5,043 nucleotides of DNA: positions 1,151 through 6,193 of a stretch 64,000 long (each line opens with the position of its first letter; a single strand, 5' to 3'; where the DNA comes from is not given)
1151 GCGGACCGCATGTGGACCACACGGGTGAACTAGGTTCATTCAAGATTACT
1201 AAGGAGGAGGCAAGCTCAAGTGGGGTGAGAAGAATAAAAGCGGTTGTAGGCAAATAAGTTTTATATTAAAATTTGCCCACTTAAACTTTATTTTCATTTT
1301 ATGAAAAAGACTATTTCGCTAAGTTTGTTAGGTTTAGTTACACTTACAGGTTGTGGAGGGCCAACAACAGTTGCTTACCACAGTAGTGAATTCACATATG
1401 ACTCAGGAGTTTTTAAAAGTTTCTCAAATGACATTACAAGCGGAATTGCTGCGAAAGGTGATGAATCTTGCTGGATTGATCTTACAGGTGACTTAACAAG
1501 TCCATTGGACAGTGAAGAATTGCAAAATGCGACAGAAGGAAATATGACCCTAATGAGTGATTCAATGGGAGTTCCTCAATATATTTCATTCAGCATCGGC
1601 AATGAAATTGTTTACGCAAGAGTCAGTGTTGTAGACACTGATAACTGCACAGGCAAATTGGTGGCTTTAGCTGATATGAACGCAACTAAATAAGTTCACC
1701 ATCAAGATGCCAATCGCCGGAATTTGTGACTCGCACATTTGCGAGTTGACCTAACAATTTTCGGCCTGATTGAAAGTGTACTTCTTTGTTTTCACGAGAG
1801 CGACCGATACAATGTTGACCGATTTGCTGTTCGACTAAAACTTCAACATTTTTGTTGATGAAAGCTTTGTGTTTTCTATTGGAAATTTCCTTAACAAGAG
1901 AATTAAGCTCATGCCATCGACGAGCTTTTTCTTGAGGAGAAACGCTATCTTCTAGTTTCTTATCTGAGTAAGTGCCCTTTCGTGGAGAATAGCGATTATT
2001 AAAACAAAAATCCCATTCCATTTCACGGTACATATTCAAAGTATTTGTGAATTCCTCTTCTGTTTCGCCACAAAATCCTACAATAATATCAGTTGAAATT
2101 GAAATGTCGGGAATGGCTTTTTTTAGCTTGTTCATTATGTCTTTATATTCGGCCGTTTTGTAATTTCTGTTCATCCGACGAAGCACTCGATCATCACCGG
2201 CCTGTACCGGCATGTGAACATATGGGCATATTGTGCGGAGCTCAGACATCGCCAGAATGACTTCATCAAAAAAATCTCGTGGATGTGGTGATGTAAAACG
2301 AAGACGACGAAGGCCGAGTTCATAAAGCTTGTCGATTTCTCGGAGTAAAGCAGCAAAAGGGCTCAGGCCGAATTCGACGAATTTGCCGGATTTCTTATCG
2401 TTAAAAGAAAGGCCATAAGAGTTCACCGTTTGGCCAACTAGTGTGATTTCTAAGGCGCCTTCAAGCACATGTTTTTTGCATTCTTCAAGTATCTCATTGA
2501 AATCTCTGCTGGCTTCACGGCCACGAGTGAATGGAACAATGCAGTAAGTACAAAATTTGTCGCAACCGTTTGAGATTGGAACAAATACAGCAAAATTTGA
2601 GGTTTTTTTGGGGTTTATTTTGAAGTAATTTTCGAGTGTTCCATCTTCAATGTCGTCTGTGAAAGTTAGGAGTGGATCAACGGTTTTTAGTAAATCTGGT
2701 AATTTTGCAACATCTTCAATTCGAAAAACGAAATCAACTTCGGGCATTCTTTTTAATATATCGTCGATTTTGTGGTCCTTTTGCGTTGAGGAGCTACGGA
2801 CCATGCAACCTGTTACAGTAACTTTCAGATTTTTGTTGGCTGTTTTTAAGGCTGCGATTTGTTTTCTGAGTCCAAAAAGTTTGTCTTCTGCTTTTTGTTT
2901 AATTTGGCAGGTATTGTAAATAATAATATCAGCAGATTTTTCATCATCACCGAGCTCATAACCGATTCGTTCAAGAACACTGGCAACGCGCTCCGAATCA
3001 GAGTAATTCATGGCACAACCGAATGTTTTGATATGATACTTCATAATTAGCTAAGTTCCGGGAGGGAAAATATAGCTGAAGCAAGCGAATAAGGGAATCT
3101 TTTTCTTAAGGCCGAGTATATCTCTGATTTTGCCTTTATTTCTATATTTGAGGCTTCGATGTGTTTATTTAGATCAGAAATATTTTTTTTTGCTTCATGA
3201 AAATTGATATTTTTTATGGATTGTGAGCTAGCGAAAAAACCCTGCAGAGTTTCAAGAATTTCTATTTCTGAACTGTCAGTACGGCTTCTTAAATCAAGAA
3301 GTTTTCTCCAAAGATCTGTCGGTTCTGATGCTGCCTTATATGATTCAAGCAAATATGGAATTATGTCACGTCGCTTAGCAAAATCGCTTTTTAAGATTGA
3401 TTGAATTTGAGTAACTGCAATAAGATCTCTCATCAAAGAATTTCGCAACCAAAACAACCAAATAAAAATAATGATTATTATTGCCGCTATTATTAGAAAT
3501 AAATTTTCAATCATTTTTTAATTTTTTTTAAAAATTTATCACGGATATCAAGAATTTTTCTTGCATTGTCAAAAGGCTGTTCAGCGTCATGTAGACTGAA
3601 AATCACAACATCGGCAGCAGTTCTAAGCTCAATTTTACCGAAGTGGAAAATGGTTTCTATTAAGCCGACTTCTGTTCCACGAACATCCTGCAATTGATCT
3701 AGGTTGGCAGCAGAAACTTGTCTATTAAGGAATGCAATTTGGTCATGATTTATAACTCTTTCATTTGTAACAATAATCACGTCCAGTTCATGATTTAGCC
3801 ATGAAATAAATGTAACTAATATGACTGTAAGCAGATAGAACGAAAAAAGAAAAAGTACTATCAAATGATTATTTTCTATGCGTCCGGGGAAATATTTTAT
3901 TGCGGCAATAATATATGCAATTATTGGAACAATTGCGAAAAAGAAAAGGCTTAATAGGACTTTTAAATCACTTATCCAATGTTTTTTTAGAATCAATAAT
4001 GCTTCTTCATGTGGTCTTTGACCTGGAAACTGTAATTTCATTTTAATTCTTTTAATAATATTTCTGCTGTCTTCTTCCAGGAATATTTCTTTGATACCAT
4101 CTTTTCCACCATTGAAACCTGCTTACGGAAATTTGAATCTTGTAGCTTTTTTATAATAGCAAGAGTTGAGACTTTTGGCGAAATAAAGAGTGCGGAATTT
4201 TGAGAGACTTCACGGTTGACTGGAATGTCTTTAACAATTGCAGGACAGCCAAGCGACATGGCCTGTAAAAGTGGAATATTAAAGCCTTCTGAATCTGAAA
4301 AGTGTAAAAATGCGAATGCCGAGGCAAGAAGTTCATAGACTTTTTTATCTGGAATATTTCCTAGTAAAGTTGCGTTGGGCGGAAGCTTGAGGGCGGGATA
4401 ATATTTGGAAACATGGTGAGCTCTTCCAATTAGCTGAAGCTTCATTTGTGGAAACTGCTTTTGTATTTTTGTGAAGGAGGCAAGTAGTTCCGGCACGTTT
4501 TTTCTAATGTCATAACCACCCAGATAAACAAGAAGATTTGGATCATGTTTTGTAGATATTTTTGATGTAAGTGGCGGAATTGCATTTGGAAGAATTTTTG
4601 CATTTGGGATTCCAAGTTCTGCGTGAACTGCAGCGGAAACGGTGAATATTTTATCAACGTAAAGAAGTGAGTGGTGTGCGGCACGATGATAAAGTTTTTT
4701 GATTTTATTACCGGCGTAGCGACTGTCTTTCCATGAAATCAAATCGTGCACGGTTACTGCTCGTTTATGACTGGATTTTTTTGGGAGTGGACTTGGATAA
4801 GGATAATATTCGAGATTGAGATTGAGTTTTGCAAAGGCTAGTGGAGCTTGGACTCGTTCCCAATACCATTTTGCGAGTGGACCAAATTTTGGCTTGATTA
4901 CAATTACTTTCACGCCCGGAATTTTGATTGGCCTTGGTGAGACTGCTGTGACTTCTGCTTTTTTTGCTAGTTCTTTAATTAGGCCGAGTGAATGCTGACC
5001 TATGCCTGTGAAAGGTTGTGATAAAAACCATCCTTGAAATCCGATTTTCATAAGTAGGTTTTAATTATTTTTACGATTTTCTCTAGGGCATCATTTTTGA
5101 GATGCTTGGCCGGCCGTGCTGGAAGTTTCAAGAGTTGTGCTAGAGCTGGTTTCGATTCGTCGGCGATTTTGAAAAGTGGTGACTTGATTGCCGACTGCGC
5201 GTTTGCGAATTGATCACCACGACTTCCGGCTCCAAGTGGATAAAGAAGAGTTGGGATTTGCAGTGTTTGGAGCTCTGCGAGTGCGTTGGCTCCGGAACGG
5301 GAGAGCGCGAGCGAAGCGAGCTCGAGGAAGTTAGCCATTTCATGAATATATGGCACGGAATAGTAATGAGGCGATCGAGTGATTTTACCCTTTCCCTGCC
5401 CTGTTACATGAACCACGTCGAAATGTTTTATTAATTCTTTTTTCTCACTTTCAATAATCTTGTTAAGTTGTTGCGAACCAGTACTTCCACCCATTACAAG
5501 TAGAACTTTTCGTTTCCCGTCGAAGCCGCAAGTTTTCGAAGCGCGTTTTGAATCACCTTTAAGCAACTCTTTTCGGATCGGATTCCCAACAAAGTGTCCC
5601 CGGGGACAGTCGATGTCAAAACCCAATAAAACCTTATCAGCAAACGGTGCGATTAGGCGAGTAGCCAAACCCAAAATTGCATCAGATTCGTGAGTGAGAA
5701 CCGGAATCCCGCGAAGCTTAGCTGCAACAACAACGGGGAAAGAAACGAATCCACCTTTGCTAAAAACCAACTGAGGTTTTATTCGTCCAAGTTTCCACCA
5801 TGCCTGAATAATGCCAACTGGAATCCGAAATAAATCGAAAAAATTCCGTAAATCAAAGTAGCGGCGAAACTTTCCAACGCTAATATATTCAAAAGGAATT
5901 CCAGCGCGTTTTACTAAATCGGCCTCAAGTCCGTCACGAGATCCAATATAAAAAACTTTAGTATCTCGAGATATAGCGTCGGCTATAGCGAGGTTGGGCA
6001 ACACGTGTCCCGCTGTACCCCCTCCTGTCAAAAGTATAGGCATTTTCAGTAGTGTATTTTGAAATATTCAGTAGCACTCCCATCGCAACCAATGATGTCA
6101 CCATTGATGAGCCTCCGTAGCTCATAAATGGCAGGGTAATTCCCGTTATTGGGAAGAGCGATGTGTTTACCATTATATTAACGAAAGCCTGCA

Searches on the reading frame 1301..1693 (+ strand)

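Call 28: search_protein_families(library=ncbifam, proteins=[window:1301-1693:+], max_evalue=0.1)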
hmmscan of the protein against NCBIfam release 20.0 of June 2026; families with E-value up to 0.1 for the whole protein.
window:1301-1693:+ (130 aa): 2 families
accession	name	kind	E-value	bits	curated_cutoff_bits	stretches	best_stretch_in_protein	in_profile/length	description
NF047847.2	SS_mature_LptM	equivalog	0.049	13.7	27.7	1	1-19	1-21/31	LPS translocon maturation chaperone LptM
NF003134.0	PRK04046.3-2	equivalog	0.071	12.7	360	1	76-117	160-200/222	translation initiation factor IF-6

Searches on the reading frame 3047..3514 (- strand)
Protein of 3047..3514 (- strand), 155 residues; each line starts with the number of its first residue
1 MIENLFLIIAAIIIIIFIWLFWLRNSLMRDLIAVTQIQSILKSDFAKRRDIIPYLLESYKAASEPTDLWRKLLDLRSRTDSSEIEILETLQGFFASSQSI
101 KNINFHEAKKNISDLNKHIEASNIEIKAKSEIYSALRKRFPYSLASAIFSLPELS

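Call 5: search_protein_families(library=pfam, proteins=[window:3047-3514:-], max_evalue=0.1)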
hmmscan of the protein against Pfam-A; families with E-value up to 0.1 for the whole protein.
window:3047-3514:- (155 aa): 1 family
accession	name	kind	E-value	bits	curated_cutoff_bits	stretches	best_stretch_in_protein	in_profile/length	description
PF04011.17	LemA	-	0.026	14.8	26.2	0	43-140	7-118/149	LemA family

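Call 28: search_protein_families(library=ncbifam, proteins=[window:3047-3514:-], max_evalue=0.1)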
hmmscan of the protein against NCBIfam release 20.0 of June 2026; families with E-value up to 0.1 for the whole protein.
window:3047-3514:- (155 aa): 2 families
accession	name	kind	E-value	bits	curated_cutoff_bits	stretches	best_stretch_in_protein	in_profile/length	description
NF045844.1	BC85_0335_fam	subfamily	0.0001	22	65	1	7-136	9-142/215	BC85_0335 family putative methyltransferase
TIGR02976.1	phageshock_pspB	equivalog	0.039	14.2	51.7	1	4-23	3-22/75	envelope stress response membrane protein PspB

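Call 92: search_protein_families(library=padloc, proteins=[window:3047-3514:-], max_evalue=0.01)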
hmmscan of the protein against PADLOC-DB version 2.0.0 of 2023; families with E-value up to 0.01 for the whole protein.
window:3047-3514:- (155 aa): 0 families

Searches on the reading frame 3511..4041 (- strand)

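Call 5: search_protein_families(library=pfam, proteins=[window:3511-4041:-], max_evalue=0.1)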
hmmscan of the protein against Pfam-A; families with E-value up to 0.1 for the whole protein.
window:3511-4041:- (176 aa): 1 family
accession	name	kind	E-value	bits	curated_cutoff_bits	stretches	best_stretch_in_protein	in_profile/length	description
PF14470.12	bPH_3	-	0.02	15.8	23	1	75-125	8-61/95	Bacterial PH domain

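Call 28: search_protein_families(library=ncbifam, proteins=[window:3511-4041:-], max_evalue=0.1)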
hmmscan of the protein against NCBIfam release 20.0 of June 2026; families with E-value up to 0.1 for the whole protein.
window:3511-4041:- (176 aa): 1 family
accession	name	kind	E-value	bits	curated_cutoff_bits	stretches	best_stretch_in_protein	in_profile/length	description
NF040894.1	puhB_PGC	equivalog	0.052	13.4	110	1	27-99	39-109/176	photosynthetic complex putative assembly protein PuhB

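Call 92: search_protein_families(library=padloc, proteins=[window:3511-4041:-], max_evalue=0.01)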
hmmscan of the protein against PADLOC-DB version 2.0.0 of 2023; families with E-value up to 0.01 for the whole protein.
window:3511-4041:- (176 aa): 1 family
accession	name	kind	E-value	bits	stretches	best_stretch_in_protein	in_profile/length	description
PDLC02988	chat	-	0.0041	14.3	1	104-163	26-85/455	-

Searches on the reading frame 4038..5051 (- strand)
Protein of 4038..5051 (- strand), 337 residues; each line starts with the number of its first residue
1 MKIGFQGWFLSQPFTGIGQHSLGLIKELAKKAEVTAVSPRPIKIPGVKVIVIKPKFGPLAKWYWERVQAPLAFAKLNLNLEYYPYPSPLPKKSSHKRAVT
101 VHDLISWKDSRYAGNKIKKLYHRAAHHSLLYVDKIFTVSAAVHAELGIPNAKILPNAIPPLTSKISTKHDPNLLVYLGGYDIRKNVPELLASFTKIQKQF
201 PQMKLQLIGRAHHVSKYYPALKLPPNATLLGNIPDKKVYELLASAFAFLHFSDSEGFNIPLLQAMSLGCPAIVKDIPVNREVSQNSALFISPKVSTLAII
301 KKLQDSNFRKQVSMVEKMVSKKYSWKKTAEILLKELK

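Call 5: search_protein_families(library=pfam, proteins=[window:4038-5051:-], max_evalue=0.1)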
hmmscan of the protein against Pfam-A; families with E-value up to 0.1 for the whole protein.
window:4038-5051:- (337 aa): 4 families
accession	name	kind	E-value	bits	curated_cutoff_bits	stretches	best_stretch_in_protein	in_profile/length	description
PF00534.26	Glycos_transf_1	-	7.3e-20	71.6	26.4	1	166-304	10-157/172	Glycosyl transferases group 1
PF13692.12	Glyco_trans_1_4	-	7.3e-15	55.9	27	1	173-292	3-126/142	Glycosyl transferases group 1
PF13439.12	Glyco_transf_4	-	0.011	16.2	28.5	1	16-146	3-148/170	Glycosyltransferase Family 4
PF21399.2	TERT_C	-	0.095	13.4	27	0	257-298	35-74/130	Telomerase reverse transcriptase, C-terminal extension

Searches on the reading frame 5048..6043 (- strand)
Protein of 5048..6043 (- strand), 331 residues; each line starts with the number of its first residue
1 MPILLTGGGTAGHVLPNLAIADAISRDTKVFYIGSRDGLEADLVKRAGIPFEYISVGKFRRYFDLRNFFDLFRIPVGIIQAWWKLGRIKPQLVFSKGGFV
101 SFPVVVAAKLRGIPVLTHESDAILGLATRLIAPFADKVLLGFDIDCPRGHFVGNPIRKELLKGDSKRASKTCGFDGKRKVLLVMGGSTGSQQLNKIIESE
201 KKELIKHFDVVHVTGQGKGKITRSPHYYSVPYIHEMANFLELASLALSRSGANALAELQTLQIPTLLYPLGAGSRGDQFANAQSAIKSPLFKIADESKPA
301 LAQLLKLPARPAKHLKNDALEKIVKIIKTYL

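Call 5: search_protein_families(library=pfam, proteins=[window:5048-6043:-], max_evalue=0.1)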
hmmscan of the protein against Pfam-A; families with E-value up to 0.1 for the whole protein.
window:5048-6043:- (331 aa): 4 families
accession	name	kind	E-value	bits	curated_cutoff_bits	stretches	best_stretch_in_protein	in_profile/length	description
PF03033.26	Glyco_transf_28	-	3.3e-34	118.4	26.2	1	3-139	1-138/139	Glycosyltransferase family 28 N-terminal domain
PF04101.22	Glyco_tran_28_C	-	1.9e-20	74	22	1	180-285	1-114/166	Glycosyltransferase family 28 C-terminal domain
PF13579.12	Glyco_trans_4_4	-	0.0084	16.9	29.7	1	44-135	35-121/158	Glycosyl transferase 4-like domain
PF11564.14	BpuJI_N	-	0.061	13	25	1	182-261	172-241/278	Restriction endonuclease BpuJI - N terminal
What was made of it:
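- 5048..6043 (-): murG. It overlaps the 3' end of ftsW by 86 nt. Pfam Glyco_transf_28 N- and C-terminal domains (call 5).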
